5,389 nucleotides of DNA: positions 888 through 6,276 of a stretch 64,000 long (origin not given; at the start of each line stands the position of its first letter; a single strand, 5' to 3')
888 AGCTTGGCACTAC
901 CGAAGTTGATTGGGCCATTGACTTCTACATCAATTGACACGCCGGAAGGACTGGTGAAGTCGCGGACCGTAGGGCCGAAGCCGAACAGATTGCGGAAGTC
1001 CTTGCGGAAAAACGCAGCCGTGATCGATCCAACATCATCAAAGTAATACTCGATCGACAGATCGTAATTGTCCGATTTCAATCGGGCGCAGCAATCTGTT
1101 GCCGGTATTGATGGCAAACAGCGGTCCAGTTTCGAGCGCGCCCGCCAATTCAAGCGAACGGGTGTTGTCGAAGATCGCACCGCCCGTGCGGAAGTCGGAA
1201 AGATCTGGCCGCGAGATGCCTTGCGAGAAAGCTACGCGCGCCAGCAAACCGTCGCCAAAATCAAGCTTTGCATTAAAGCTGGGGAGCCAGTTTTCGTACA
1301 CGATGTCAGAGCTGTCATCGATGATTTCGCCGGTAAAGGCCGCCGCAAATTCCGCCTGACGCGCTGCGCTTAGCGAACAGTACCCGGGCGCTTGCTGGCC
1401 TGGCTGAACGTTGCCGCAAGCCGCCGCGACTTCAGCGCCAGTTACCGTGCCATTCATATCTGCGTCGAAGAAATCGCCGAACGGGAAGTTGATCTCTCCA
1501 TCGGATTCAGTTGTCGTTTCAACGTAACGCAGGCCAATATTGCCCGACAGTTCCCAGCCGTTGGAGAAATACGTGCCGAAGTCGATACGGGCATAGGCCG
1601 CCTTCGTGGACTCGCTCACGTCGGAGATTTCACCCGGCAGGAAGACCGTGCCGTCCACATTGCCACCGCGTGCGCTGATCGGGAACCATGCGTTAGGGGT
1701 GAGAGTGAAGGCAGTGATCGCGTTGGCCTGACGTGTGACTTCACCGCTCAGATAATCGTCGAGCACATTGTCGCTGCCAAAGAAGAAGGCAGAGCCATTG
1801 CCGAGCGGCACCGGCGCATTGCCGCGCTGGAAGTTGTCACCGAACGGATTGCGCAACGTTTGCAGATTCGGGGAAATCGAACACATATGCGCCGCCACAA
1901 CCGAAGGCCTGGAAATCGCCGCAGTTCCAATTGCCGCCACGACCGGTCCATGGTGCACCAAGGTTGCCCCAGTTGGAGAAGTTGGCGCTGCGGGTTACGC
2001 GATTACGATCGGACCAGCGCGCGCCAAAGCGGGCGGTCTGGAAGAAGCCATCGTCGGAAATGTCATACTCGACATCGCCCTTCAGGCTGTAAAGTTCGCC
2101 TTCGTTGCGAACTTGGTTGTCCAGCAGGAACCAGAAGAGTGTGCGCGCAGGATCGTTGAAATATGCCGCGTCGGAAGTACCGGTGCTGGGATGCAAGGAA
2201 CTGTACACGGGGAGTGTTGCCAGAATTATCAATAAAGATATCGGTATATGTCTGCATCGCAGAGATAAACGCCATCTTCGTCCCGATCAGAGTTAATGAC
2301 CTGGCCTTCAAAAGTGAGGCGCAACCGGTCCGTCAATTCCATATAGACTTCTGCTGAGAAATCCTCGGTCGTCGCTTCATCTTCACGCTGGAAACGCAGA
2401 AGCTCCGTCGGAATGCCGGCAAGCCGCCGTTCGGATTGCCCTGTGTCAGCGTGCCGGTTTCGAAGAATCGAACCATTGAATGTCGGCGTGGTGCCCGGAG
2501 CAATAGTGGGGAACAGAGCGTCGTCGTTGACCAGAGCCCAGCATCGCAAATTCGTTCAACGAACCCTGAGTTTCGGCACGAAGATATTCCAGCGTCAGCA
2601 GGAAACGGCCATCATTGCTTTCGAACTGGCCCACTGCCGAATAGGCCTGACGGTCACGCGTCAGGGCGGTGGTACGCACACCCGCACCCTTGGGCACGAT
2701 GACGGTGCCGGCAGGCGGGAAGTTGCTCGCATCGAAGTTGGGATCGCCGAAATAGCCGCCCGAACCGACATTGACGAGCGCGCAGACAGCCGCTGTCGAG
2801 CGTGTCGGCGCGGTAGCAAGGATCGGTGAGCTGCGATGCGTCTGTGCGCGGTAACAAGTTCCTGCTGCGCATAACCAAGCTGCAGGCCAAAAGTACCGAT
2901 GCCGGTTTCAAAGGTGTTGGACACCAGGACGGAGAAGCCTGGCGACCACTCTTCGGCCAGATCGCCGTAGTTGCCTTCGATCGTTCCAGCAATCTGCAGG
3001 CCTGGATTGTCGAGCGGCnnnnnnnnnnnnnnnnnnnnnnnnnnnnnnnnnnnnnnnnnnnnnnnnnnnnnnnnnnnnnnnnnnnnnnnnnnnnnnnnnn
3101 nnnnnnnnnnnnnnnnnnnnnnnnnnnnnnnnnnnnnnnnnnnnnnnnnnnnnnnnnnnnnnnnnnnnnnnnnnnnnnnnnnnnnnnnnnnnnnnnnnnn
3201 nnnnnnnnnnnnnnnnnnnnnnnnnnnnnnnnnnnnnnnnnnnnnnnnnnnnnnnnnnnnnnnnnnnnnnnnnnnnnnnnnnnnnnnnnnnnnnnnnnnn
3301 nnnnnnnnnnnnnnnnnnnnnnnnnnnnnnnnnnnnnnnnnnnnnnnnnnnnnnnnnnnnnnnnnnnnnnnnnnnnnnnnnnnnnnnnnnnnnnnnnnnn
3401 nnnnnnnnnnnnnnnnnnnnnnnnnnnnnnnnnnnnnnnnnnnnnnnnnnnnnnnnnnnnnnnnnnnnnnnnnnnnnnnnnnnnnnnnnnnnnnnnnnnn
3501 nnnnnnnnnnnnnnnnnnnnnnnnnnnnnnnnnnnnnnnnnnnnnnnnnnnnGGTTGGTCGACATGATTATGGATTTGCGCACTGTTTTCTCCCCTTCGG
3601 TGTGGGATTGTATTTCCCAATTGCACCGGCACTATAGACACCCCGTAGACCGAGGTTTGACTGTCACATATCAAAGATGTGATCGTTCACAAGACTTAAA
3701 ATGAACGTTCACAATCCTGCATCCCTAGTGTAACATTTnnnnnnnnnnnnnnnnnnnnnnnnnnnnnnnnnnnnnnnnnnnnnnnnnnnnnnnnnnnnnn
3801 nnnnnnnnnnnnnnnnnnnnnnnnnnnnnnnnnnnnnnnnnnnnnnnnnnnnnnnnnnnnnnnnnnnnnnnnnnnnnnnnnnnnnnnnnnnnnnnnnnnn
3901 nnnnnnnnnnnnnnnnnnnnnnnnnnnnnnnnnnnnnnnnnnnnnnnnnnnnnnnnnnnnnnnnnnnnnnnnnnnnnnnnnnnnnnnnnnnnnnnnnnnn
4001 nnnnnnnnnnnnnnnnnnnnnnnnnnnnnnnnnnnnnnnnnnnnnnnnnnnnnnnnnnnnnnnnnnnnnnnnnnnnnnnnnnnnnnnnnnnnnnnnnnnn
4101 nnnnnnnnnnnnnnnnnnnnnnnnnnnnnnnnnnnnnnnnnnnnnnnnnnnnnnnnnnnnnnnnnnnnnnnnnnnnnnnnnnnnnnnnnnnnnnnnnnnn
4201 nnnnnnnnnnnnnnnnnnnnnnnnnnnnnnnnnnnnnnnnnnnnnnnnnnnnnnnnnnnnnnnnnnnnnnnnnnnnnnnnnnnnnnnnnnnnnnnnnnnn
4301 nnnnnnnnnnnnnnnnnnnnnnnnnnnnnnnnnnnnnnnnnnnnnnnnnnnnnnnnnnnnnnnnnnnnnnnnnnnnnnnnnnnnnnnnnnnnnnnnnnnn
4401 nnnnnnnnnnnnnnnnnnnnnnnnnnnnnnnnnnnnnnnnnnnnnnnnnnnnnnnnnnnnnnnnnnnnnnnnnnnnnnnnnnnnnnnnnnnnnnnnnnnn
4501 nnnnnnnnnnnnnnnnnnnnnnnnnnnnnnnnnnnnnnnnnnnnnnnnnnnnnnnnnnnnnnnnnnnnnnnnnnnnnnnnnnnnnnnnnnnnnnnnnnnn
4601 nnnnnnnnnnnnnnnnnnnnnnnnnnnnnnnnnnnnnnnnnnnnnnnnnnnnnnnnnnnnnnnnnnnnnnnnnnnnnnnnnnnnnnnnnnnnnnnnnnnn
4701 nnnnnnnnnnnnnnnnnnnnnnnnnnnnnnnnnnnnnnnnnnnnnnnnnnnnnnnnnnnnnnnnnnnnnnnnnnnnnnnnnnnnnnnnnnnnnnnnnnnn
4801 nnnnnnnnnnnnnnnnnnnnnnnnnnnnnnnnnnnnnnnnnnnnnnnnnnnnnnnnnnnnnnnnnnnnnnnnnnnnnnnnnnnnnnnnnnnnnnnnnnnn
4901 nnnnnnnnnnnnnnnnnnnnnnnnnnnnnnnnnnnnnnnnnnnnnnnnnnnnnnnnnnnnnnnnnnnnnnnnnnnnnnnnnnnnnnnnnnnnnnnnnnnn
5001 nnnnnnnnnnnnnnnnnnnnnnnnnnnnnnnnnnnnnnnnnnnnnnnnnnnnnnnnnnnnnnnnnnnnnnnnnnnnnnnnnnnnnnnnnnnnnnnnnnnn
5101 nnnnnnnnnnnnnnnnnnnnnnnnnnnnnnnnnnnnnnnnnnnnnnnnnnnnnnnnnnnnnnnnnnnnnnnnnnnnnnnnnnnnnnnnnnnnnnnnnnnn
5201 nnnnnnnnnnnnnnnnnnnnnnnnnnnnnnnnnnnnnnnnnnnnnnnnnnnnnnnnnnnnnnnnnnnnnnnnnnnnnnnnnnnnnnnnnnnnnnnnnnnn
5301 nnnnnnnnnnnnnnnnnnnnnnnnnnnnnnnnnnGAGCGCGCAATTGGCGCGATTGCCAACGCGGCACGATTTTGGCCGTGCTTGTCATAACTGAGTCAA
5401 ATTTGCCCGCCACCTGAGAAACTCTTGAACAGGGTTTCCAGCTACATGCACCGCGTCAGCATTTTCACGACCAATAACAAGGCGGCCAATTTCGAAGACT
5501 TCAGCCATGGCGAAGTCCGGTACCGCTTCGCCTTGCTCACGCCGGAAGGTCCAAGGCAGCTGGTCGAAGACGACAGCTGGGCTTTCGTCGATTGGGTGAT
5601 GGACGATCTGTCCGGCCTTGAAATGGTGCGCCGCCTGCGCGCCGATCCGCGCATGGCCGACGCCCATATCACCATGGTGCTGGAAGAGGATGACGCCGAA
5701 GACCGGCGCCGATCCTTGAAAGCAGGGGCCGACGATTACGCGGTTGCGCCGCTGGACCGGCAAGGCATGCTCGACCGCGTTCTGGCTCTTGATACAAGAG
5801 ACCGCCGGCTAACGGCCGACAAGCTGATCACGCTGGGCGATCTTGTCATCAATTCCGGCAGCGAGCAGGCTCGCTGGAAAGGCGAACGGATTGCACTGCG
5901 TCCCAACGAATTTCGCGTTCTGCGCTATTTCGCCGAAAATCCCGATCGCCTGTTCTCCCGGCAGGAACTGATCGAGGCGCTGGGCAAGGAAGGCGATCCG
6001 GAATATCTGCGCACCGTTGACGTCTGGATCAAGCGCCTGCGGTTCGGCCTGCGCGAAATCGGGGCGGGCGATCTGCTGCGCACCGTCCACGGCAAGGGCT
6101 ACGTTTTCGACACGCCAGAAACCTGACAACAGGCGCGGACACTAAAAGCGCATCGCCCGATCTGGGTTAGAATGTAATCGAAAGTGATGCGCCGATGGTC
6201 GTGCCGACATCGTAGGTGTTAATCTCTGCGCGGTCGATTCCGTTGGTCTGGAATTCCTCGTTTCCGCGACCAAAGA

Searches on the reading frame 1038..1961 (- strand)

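Call 5: search_protein_families(library=pfam, proteins=[window:1038-1961:-])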
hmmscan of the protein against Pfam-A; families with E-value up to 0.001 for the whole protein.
window:1038-1961:- (307 aa): 1 family
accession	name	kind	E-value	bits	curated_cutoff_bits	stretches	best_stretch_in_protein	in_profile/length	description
PF00593.30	TonB_dep_Rec_b-barrel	-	0.00015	22.2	27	1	69-293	111-269/436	TonB dependent receptor-like, beta-barrel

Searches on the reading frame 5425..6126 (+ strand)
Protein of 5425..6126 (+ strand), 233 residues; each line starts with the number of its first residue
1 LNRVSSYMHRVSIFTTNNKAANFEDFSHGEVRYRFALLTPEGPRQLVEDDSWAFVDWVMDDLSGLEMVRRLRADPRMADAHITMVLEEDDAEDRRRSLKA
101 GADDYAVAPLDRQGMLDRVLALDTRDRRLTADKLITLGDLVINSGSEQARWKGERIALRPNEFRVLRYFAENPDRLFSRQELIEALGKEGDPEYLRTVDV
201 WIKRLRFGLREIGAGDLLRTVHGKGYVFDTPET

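Call 4: search_protein_families(library=pfam, proteins=[window:5425-6126:+])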
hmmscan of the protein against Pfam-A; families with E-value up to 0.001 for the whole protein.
window:5425-6126:+ (233 aa): 2 families
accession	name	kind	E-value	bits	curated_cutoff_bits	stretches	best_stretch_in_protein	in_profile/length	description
PF00486.34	Trans_reg_C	-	1.7e-18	66.9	26.2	1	153-228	1-77/77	Transcriptional regulatory protein, C terminal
PF00072.30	Response_reg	-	7e-07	29.8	30.2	1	54-119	47-110/111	Response regulator receiver domain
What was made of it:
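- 5446..6126 (+): OmpR/PhoB-family regulator with a degenerate (pseudo) receiver domain. Pfam Trans_reg_C plus a partial Response_reg match (call 4).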

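Call 20: find_homologous_proteins(query=window:5446-6126:+, max_evalue=1e-10)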
Query window:5446-6126:+ (226 aa): 1499 proteins with E <= 1e-10 among 2453 candidates; the best 120 are listed.
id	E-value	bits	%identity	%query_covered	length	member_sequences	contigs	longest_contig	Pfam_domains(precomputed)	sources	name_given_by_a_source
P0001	1.2e-145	501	100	100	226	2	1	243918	PF00486.35,PF00072.31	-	-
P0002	3.2e-123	428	85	100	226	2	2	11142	PF00486.35,PF00072.31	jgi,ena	-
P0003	2.2e-116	406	80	100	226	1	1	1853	PF00486.35,PF00072.31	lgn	-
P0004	2.5e-112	392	79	100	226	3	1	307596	PF00486.35,PF00072.31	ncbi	-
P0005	1.3e-110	387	77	100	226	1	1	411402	PF00486.35,PF00072.31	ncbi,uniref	ncbi:response regulator transcription factor [Erythrobacter alti]|uniref:response regulator transcri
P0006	1.9e-110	386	79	99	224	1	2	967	PF00486.35,PF00072.31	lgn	-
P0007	1.4e-109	383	77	99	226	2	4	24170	PF00486.35,PF00072.31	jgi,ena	-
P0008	2.3e-107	376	75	99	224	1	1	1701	PF00486.35,PF00072.31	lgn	-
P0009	5.5e-106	372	74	99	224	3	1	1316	PF00486.35,PF00072.31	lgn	-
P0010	1.8e-104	367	75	99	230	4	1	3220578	PF00486.35,PF00072.31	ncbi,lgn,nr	ncbi:MAG: response regulator transcription factor [Erythrobacter sp.]|nr:MAG: response regulator tra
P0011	5.6e-104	365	74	98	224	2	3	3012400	PF00486.35,PF00072.31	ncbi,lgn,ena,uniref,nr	ncbi:PhoB family transcriptional regulator [Aurantiacibacter atlanticus]|uniref:PhoB family transcri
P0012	3.4e-103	363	73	99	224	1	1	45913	PF00486.35,PF00072.31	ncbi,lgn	-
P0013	5.3e-103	362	73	99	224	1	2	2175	PF00486.35,PF00072.31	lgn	-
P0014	6.5e-103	362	75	99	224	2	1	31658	PF00486.35,PF00072.31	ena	-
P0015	1.5e-102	360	73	99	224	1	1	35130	PF00486.35,PF00072.31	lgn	-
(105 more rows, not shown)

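Call 50: search_protein_families(library=ncbifam, proteins=[window:5446-6126:+], max_evalue=0.01)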
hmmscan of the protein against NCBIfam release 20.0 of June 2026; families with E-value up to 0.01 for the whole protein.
window:5446-6126:+ (226 aa): 48 families (the best 25 are shown)
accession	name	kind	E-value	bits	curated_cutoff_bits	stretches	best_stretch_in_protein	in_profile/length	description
TIGR02154.1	PhoB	equivalog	7.4e-37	126.8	296.2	1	47-222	51-226/226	phosphate regulon transcriptional regulator PhoB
NF041734.1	resp_reg_RppA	equivalog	8.1e-28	97.3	250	1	45-222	49-228/229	two-component system response regulator RppA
NF053854.1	RespRegPhoBBctds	equivalog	7.3e-26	90.9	270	1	47-221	46-224/225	two-component system response regulator PhoB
NF007546.0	PRK10161.1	equivalog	1.4e-25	90.2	471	1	47-223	51-227/229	phosphate response regulator transcription factor PhoB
NF008296.0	PRK11083.1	equivalog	4.5e-24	85.1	273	1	47-221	52-225/228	two-component system response regulator CreB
NF040689.1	MtrAB_MtrA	equivalog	9e-23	80.8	300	1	47-219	47-216/219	MtrAB system response regulator MtrA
NF007982.1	PRK10710.1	equivalog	1.3e-22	80.5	380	1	47-223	56-229/235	envelope stress response regulator BaeR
NF041733.1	resp_reg_CseB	equivalog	3.1e-21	75.8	350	1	45-221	47-226/228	two-component system response regulator CseB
NF008034.0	PRK10766.1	equivalog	6.6e-21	74.9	275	1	48-222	52-227/231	two-component system response regulator TorR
NF045914.1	RespRegNblR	equivalog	4.1e-20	72.3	300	1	47-221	55-225/228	response regulator transcription factor NblR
NF045991.1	RespRegCtrARhodob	equivalog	2.3e-19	70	350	1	47-222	49-222/224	response regulator transcription factor CtrA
NF045944.1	ResRegRpaBCyano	equivalog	1.7e-18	66.8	330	1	48-222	47-228/229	response regulator transcription factor RpaB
NF007005.1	PRK09468.1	equivalog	8.6e-17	61.3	331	1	48-221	53-231/237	osmolarity response regulator transcription factor OmpR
NF008078.0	PRK10816.1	equivalog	3.2e-16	59.5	336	1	46-222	48-221/223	two-component system response regulator PhoP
NF007663.1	PRK10336.1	equivalog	1.1e-15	57.9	345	1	47-221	49-216/219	quorum sensing response regulator transcription factor QseB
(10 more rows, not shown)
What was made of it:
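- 5446..6126 (+): The best NCBIfam hit is PhoB at 126.8 bits, below the 296.2 cut-off (call 50).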
